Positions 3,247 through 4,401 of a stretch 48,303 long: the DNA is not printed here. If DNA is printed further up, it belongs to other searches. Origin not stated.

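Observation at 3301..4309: Strikingly GC-rich orphan gene divergent from lexA: candidate foreign, possibly SOS-linked effector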

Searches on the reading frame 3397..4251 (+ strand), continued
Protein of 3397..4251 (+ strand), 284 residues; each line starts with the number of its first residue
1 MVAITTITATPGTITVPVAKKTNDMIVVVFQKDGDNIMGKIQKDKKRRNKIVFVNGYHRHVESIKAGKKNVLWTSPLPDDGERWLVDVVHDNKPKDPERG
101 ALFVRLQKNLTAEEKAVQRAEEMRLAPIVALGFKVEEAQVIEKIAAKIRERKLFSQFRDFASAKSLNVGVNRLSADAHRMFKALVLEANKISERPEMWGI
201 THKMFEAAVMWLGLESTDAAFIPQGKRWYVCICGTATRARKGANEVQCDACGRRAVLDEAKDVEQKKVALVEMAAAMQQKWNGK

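Call 42: fold_search(model_id=the predicted structure, library=pdb)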
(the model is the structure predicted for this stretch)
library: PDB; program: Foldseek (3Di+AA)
matches with E <= 10: 451; with E <= 0.001: 0
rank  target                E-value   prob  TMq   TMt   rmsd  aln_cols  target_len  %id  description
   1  4pqx_A                1.1e-02  0.99  0.16  0.22   6.7        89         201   13  Crystal structure of a NigD-like protein (BACCAC_02139) from Bacteroides caccae ATCC 43185 at 2.39 A resolution (released 2014-06-18)
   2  4pqx_B                1.8e-02  0.98  0.16  0.22   6.7        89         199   13  Crystal structure of a NigD-like protein (BACCAC_02139) from Bacteroides caccae ATCC 43185 at 2.39 A resolution (released 2014-06-18)
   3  1luz_A                2.9e-02  1.00  0.20  0.57   6.1        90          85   11  Crystal Structure of the K3L Protein From Vaccinia Virus (Wisconsin Strain) (released 2002-08-28)
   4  1jt8_MODEL_1_A        3.1e-02  0.89  0.18  0.37   7.2       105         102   12  ARCHAEAL INITIATION FACTOR-1A, AIF-1A (released 2001-09-05)
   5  2asb_A                3.3e-02  0.97  0.18  0.21   5.8        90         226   11  Structure of a Mycobacterium tuberculosis NusA-RNA complex (released 2005-10-11)
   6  4pqx_C                3.7e-02  0.96  0.16  0.22   6.7        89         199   13  Crystal structure of a NigD-like protein (BACCAC_02139) from Bacteroides caccae ATCC 43185 at 2.39 A resolution (released 2014-06-18)
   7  2atw_A                4.4e-02  0.93  0.17  0.20   5.7        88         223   14  Structure of a Mycobacterium tuberculosis NusA-RNA complex (released 2005-10-11)
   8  1luz_B                4.6e-02  1.00  0.19  0.59   5.5        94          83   13  Crystal Structure of the K3L Protein From Vaccinia Virus (Wisconsin Strain) (released 2002-08-28)
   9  2aho_B                5.2e-02  0.51  0.17  0.18  13.6       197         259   13  Structure of the archaeal initiation factor eIF2 alpha-gamma heterodimer from Sulfolobus solfataricus complexed with G (released 2006-01-31)
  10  4ba2_I                5.5e-02  0.82  0.16  0.20   6.9        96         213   14  Archaeal exosome (Rrp4-Rrp41(D182A)-Rrp42) bound to inorganic phosphate (released 2012-10-03)
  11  8txr_B                5.5e-02  0.41  0.15  0.14   9.8       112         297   14  E. coli ExoVII(H238A) (released 2024-01-31)
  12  6zxg_j                6.1e-02  0.69  0.16  0.30   6.7        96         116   10  Cryo-EM structure of a late human pre-40S ribosomal subunit - State H1 (released 2020-12-02)
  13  8s4s_A                6.9e-02  0.33  0.13  0.22  17.4       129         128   14  PrgE from plasmid pCF10 (released 2024-05-29)
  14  8soj_B                7.7e-02  0.15  0.15  0.11  19.7       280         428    8  Cryo-EM structure of human CST bound to POT1(ESDL)/TPP1 in the absence of telomeric ssDNA (released 2023-06-07)
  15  4ba1_I                8.7e-02  0.75  0.17  0.22   6.9        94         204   13  Archaeal exosome (Rrp4-Rrp41(D182A)-Rrp42) bound to inorganic phosphate (released 2012-10-03)
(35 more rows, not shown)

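Call 43: fold_search(model_id=the predicted structure, library=viral)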
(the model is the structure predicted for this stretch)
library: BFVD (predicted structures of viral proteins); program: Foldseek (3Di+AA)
matches with E <= 10: 394; with E <= 0.001: 0
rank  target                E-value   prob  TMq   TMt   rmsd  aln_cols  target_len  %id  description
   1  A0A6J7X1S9            1.3e-02  0.98  0.21  0.38   5.5       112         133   13  Uncharacterized protein [uncultured Caudovirales phage]
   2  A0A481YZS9            3.6e-02  0.82  0.17  0.26   8.0       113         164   10  Uncharacterized protein [Mimivirus LCMiAC01]
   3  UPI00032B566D         5.1e-02  0.93  0.18  0.26   7.2        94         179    8  (no name look-up for this kind of identifier)
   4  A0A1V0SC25            6.4e-02  0.87  0.18  0.22   7.2       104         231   15  DNA-directed RNA polymerase, subunit E'/Rpb9 [Catovirus CTV1]
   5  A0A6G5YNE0            6.4e-02  0.12  0.15  0.15  20.1       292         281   11  (no name in the UniProt tables at hand)
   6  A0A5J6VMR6            7.2e-02  0.95  0.19  0.33   5.4        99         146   15  S1-like domain-containing protein [Megaviridae environmental sample]
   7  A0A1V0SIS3            7.2e-02  0.80  0.18  0.24   8.7       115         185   11  Translation initiation factor 1A / IF-1 [Klosneuvirus KNV1]
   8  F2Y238                7.6e-02  0.99  0.19  0.31   4.7        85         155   13  (no name in the UniProt tables at hand)
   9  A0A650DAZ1            9.0e-02  0.91  0.20  0.27   6.3       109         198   15  (no name in the UniProt tables at hand)
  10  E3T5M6                9.6e-02  0.72  0.19  0.31  10.3       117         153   14  Uncharacterized protein [Cafeteria roenbergensis virus (strain BV-PW1)]
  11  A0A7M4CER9            1.0e-01  0.92  0.20  0.22   4.9        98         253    7  Uncharacterized protein [Pyramimonas orientalis virus 01B]
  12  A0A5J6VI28            1.1e-01  0.85  0.19  0.24   6.5       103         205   13  Uncharacterized protein [Megaviridae environmental sample]
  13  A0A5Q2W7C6            1.1e-01  0.12  0.13  0.17  12.2       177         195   11  (no name in the UniProt tables at hand)
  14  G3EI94                1.2e-01  0.94  0.17  0.51   6.6        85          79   16  Interferon resistance protein [Yokapox virus]
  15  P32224                1.5e-01  0.98  0.19  0.56   6.0        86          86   14  Protein K3 homolog [Swinepox virus (strain Kasza)]
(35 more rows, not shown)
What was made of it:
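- On OB-fold / S1-like domain superfamily: Most of the short (~90-residue) Foldseek matches are OB/S1 domains, but E is about 1e-2 and rmsd is 5-7 A (calls 42, 43).
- Closest known: OB-fold / S1-like nucleic-acid-binding domains. Same: Foldseek probability reaches 1.0, and TM normalised by target is 0.57-0.59 for K3L (calls 42, 43).
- OB/S1-like fold: calls 42 and 43.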

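Call 50: find_encoding_contigs(protein=P0013, flank=8000, max_places=2)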
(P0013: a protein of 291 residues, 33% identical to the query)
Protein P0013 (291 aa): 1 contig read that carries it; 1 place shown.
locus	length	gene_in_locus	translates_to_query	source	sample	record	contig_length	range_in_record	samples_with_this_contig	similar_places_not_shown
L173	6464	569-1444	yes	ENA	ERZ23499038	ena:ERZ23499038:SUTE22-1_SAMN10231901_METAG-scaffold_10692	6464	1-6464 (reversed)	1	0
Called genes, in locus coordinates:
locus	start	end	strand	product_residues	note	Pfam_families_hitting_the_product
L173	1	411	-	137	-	?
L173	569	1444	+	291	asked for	-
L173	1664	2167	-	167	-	-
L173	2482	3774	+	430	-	PF03816:LytR_cpsA_psr, PF13399:LytR_C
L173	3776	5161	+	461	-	PF01926:MMR_HSR1, PF02421:FeoB_N, PF04548:AIG1, PF00009:GTP_EFTU, PF01926:MMR_HSR1, PF02421:FeoB_N, PF04548:AIG1 (weak), PF14714:KH_dom-like, +4 more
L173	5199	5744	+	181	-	PF01195:Pept_tRNA_hydro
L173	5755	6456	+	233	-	PF02481:DNA_processg_A, PF18306:LDcluster4 (faint)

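Call 51: find_encoding_contigs(protein=P0005, flank=8000, max_places=2)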
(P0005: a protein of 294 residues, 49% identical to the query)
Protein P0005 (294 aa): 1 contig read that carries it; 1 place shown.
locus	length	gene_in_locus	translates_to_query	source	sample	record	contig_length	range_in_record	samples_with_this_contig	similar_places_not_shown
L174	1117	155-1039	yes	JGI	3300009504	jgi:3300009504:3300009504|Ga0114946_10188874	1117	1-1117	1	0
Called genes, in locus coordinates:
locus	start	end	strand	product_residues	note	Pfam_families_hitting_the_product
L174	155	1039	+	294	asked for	-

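Call 52: find_encoding_contigs(protein=P0010, flank=8000, max_places=2)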
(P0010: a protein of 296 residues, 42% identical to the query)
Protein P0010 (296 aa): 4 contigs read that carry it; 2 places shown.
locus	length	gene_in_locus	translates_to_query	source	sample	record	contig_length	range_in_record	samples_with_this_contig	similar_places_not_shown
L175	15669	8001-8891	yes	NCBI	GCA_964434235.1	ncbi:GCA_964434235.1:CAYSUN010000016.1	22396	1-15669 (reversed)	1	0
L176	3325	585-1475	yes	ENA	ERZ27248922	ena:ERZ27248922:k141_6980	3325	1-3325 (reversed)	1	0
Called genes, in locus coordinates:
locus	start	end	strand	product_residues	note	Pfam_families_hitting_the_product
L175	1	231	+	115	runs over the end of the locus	-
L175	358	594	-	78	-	-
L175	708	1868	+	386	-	PF01702:TGT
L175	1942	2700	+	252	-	PF01145:Band_7, PF13421:Band_7_1 (faint)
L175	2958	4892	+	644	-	PF03717:PBP_dimer, PF00905:Transpeptidase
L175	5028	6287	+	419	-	PF08245:Mur_ligase_M, PF02875:Mur_ligase_C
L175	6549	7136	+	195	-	PF00300:His_Phos_1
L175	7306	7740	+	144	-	-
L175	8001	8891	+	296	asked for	-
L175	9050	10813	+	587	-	PF04851:ResIII, PF00270:DEAD, PF00271:Helicase_C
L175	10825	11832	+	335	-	PF01336:tRNA_anti-codon (weak), PF01966:HD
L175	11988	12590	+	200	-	PF01726:LexA_DNA_bind, PF00717:Peptidase_S24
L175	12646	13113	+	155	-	-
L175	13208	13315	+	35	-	-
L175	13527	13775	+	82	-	-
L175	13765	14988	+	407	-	PF00817:IMS, PF21999:IMS_HHH_1, PF11799:IMS_C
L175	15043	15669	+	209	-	?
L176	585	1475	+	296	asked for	-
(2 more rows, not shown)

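Call 54: search_solved_structures(query=A1, max_evalue=10)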
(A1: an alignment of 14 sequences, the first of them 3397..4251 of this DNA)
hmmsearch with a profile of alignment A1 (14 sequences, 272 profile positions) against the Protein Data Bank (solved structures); distinct sequences matched with E-value up to 10: 71 (the best 60 are shown).
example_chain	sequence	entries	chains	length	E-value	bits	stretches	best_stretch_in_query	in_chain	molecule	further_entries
2i13_A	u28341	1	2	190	4.8e-07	32.9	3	225-267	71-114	Aart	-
5v3j_E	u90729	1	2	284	0.00028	23.8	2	225-266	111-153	Zinc finger protein 568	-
2cot_A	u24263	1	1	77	0.0038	20.1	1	220-267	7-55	Zinc finger protein 435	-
6ml2_A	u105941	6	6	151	0.011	18.6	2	225-266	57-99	Zinc finger and BTB domain-containing protein 24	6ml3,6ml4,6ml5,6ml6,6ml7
5v3m_C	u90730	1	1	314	0.012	18.5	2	220-267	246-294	Zinc finger protein 568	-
1mey_C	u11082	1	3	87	0.016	18.1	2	221-266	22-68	CONSENSUS ZINC FINGER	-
5v3g_D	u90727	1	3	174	0.018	17.8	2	225-266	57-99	PR domain zinc finger protein 9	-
7txc_E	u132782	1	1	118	0.028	17.2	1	225-268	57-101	Hypermethylated in cancer 2 protein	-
5t0u_A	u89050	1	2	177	0.056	16.3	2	222-266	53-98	Transcriptional repressor CTCF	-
5kkq_A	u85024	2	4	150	0.064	16.1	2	222-266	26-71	Transcriptional repressor CTCF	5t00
7s0s_d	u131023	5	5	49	0.064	16.1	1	231-270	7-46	50S ribosomal protein L33 | Large ribosomal subunit protein bL33A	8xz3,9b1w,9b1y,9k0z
5o60_c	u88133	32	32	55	0.068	16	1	231-270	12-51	50S ribosomal protein L33 1 | 50S Ribosomal Protein L33 | Large ribosomal subunit protein bL33A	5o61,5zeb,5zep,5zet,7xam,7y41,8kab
2lce_A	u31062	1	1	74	0.071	15.9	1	226-267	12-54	B-cell lymphoma 6 protein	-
5yef_A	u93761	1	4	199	0.094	15.5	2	222-266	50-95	Transcriptional repressor CTCF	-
5k5h_A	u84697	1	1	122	0.13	15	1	225-267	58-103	Transcriptional repressor CTCF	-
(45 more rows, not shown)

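Call 55: search_protein_families(library=ncbifam, alignment_id=A1, max_evalue=0.1)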
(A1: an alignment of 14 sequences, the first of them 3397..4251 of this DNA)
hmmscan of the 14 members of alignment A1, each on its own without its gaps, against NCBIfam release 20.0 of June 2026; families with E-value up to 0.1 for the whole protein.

A. member 1, window:3397-4251:+ (284 aa): 0 families

B. families by the number of members that match (of 14 scanned): 11 families
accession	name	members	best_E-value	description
TIGR04484.1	thiosulf_SoxA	2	0.014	sulfur oxidation c-type cytochrome SoxA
NF047912.1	ECs_2282_CxxC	1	0.0059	ECs_2282 family putative zinc-binding protein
TIGR04104.1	cxxc_20_cxxc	1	0.028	TIGR04104 family putative zinc finger protein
NF058604.1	RtpA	1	0.034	anti-TRAP protein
NF001534.0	PRK00364.2-5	1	0.04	co-chaperone GroES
TIGR03823.1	FliZ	1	0.046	flagella biosynthesis regulatory protein FliZ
NF047723.1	TransFacS4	1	0.046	transcription factor S4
NF041909.1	HVO_2753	1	0.076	HVO_2753 family zinc finger protein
TIGR01766.2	TIGR01766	1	0.084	IS200/IS605 family accessory protein TnpB-related protein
TIGR02098.1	MJ0042_CXXC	1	0.091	MJ0042-type zinc finger domain-containing protein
NF008206.2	PRK10966.1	1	0.099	exonuclease subunit SbcD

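Call 56: search_protein_families(library=padloc, alignment_id=A1, max_evalue=0.1)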
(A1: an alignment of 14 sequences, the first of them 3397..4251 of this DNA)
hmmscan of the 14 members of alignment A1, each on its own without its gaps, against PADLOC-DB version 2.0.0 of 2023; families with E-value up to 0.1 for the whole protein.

A. member 1, window:3397-4251:+ (284 aa): 0 families

B. families by the number of members that match (of 14 scanned): 3 families
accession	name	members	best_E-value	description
PDLC04447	PDC-M14A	3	0.00029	-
PDLC04753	PDC-M64B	1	0.016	-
PDLC04754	PDC-M64B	1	0.04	-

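Call 62: search_protein_families(library=pfam, proteins=[P0015, P0019, P0021, P0024, P0028, P0027, P0026, P0023, P0025], max_evalue=0.01)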
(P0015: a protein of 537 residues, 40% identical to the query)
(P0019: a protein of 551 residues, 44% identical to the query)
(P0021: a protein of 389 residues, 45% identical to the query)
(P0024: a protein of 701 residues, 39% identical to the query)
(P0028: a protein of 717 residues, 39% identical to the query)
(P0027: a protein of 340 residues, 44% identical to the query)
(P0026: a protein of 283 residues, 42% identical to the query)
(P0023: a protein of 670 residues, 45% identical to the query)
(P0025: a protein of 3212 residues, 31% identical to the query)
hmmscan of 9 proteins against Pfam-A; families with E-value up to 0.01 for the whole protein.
P0015 (537 aa): 0 families

P0019 (551 aa): 0 families

P0021 (389 aa): 0 families

P0024 (701 aa): 0 families

P0028 (717 aa): 0 families

P0027 (340 aa): 0 families

P0026 (283 aa): 0 families

P0023 (670 aa): 2 families
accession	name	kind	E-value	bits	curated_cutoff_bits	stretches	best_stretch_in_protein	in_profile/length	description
PF07972.16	Flavodoxin_NdrI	-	8.6e-06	26.3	27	0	470-533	11-72/120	NrdI Flavodoxin like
PF05214.17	Baculo_p33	-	0.0016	18.7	25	0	472-516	14-58/247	Baculovirus P33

P0025 (3212 aa): 3 families
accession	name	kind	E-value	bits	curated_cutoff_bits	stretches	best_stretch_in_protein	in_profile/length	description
PF18554.7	PheRS_DBD2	-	1.9e-05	24.9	25.9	0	136-148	4-16/33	PheRS DNA binding domain 2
PF14485.11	DUF4431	-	0.00086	19.5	24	0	302-320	8-26/48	Domain of unknown function (DUF4431)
PF24930.1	DUF7750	-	0.0087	16.3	27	0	124-161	20-53/65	Domain of unknown function (DUF7750)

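Call 63: find_encoding_contigs(protein=P0006, flank=8000, max_places=2)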
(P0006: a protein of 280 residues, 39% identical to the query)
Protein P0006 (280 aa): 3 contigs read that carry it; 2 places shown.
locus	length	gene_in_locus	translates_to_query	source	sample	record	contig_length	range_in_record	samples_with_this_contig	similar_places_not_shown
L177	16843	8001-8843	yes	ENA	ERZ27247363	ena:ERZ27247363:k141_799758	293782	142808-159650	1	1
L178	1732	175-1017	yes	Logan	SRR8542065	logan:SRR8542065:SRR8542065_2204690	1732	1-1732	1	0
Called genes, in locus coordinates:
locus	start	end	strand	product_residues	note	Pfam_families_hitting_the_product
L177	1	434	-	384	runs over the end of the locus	PF22025:ThiI_fer, PF02926:THUMP, PF02568:ThiI, PF06508:QueC (faint)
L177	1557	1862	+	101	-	-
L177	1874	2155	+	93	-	PF06865:Ppnp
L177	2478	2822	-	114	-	-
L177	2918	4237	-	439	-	PF08245:Mur_ligase_M, PF02875:Mur_ligase_C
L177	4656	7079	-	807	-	PF00690:Cation_ATPase_N, PF00122:E1-E2_ATPase, PF00702:Hydrolase, PF13246:Cation_ATPase, PF12710:HAD (weak), PF08282:Hydrolase_3 (weak), PF00689:Cation_ATPase_C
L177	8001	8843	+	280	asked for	-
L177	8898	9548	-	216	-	PF00483:NTP_transferase, PF01128:IspD (weak), PF12804:NTP_transf_3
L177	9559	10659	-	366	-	PF03033:Glyco_transf_28, PF04101:Glyco_tran_28_C, PF13528:Glyco_trans_1_3 (weak)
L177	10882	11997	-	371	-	PF01098:FTSW_RODA_SPOVE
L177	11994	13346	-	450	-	PF21799:MurD-like_N, PF08245:Mur_ligase_M, PF02875:Mur_ligase_C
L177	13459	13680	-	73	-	PF03994:DUF350 (weak)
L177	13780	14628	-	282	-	PF03891:DUF333, PF10648:Gmad2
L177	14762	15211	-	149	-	-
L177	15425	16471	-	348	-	PF10555:MraY_sig1 (weak), PF00953:Glycos_transf_4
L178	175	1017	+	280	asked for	-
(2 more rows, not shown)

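Call 64: find_encoding_contigs(protein=P0016, flank=8000, max_places=2)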
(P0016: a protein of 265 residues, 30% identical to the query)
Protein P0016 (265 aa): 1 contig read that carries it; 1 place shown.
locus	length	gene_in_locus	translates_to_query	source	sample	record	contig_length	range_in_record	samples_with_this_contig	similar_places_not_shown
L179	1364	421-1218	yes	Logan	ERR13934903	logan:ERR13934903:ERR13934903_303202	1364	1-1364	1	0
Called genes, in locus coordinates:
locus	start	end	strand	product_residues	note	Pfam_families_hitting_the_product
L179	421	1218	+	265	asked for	-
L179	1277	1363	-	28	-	?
